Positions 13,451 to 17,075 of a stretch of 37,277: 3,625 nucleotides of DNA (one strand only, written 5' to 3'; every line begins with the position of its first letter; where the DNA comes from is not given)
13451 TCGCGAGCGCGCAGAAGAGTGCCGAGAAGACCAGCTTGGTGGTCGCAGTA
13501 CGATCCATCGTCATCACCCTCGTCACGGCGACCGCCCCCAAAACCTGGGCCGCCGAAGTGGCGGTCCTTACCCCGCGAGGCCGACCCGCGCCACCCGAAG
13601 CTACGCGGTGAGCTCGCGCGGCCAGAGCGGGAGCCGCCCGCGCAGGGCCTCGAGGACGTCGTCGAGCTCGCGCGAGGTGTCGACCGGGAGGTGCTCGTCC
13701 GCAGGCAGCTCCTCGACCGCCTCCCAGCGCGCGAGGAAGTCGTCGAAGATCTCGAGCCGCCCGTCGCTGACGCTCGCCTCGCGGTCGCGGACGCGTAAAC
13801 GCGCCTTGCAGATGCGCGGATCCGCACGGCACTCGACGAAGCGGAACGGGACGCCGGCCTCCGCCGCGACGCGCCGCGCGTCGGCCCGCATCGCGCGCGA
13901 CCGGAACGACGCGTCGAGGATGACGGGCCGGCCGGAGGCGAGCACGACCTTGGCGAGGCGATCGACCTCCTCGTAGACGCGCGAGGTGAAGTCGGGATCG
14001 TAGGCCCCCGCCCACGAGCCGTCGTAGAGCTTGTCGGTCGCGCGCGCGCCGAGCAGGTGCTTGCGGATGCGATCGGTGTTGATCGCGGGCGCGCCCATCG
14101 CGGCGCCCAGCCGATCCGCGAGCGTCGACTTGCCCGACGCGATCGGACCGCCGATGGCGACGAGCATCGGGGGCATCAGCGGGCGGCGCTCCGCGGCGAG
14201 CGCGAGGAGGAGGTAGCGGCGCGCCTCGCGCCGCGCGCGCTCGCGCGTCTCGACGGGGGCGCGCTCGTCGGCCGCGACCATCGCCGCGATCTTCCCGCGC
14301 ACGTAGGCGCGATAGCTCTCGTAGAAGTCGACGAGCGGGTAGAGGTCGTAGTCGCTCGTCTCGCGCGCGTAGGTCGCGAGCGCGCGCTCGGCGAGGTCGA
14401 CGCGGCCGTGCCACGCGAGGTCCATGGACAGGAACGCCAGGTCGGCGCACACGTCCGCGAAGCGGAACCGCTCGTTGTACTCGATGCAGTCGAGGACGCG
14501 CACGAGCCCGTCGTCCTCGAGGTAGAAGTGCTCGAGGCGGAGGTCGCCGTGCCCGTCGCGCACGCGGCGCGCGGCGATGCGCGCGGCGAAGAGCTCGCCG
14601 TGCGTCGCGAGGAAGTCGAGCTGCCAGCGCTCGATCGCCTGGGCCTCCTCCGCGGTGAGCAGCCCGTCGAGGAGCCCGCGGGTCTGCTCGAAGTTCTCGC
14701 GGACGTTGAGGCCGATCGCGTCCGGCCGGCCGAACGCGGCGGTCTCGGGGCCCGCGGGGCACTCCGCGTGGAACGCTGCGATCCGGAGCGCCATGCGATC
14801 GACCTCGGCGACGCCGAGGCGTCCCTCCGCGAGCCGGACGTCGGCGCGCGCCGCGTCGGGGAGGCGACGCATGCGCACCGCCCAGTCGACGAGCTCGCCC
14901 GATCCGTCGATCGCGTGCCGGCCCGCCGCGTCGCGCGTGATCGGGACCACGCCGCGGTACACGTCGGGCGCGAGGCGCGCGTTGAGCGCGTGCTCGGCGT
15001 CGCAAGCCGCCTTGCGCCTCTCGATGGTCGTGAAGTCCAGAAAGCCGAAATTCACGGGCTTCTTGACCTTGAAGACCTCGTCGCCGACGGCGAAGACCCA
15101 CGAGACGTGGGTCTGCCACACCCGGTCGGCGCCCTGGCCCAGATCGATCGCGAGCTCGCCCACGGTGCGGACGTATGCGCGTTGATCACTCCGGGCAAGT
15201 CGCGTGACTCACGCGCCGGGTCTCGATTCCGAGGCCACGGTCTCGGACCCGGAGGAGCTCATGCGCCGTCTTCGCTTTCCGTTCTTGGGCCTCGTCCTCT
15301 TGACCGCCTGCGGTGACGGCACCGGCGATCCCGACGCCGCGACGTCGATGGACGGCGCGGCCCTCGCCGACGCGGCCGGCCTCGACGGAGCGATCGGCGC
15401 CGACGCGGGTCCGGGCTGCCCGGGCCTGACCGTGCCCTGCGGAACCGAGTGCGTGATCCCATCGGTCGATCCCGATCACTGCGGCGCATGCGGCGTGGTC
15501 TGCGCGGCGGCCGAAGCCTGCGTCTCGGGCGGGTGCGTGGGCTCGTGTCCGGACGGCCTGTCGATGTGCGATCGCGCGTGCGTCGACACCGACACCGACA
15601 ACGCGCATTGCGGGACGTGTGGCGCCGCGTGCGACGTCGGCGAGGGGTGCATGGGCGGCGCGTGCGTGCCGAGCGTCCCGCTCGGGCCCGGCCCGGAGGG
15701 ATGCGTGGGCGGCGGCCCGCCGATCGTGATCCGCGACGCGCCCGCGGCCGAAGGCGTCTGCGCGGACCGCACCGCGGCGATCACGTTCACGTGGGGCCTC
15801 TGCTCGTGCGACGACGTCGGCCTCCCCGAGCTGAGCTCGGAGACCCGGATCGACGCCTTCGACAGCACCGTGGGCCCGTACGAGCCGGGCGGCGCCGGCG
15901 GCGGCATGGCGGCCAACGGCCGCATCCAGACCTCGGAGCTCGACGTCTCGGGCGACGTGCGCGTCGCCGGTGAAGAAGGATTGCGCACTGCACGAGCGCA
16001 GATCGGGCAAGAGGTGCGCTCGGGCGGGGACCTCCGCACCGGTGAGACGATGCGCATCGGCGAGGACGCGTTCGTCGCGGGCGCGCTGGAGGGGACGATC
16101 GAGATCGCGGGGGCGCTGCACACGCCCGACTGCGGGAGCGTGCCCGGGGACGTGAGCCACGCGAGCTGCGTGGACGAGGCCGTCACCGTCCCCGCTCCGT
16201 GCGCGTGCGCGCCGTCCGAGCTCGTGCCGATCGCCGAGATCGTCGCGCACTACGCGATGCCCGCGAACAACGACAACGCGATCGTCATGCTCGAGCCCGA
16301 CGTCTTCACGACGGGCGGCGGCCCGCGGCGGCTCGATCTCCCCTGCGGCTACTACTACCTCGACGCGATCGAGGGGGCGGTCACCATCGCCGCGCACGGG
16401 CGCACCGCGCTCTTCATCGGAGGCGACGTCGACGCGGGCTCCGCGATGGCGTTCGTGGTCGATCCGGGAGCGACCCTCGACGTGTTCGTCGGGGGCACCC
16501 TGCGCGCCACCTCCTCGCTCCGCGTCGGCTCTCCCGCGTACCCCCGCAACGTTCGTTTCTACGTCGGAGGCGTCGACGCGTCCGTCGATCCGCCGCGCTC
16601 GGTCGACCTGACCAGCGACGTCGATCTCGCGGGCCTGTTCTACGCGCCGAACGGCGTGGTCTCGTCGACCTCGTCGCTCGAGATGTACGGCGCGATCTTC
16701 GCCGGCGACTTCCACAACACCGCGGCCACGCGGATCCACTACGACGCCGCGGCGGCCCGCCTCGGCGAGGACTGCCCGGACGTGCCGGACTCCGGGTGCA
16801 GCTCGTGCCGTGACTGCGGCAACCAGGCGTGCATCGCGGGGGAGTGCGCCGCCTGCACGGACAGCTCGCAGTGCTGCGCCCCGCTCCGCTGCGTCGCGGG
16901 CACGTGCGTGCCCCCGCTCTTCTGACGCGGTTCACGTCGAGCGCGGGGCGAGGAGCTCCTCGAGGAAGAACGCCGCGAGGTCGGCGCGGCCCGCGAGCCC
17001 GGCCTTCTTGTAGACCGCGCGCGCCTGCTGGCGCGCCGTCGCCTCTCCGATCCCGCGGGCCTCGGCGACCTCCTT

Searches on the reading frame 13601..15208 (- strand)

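Call 44: search_protein_families(library=pfam, proteins=[window:13601-15208:-], max_evalue=0.00001)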
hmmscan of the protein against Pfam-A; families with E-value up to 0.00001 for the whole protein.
window:13601-15208:- (535 aa): 1 family
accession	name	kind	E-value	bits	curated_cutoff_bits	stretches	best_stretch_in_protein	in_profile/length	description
PF13671.12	AAA_33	-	1.5e-26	93.9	27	1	349-496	1-141/143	AAA domain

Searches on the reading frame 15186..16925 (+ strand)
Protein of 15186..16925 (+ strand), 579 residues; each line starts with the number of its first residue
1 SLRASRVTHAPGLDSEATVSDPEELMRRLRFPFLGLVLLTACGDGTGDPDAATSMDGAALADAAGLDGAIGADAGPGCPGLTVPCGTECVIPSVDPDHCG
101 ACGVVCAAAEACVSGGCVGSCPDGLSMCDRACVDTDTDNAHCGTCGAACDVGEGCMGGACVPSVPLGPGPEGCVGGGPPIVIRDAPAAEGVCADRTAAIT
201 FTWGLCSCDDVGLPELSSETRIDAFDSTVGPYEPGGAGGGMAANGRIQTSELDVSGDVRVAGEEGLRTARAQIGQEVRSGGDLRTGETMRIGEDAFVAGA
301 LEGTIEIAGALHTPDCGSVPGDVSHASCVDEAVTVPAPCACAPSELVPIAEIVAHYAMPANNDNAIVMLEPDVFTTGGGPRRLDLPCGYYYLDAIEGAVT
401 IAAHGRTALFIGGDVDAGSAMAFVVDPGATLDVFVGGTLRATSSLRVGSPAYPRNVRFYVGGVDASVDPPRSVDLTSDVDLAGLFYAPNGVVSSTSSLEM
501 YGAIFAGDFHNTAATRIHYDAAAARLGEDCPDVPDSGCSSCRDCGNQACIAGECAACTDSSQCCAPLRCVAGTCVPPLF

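Call 44: search_protein_families(library=pfam, proteins=[window:15186-16925:+], max_evalue=0.00001)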
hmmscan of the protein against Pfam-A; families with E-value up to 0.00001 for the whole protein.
window:15186-16925:+ (579 aa): 2 families
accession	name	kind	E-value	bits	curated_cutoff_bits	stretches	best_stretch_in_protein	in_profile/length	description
PF23981.1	DUF7305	-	3.8e-14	53.4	27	1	384-523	45-182/185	Domain of unknown function (DUF7305)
PF04885.19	Stig1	-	2.2e-06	28.4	24.1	0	78-117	43-82/85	Stigma-specific STIG1-like protein family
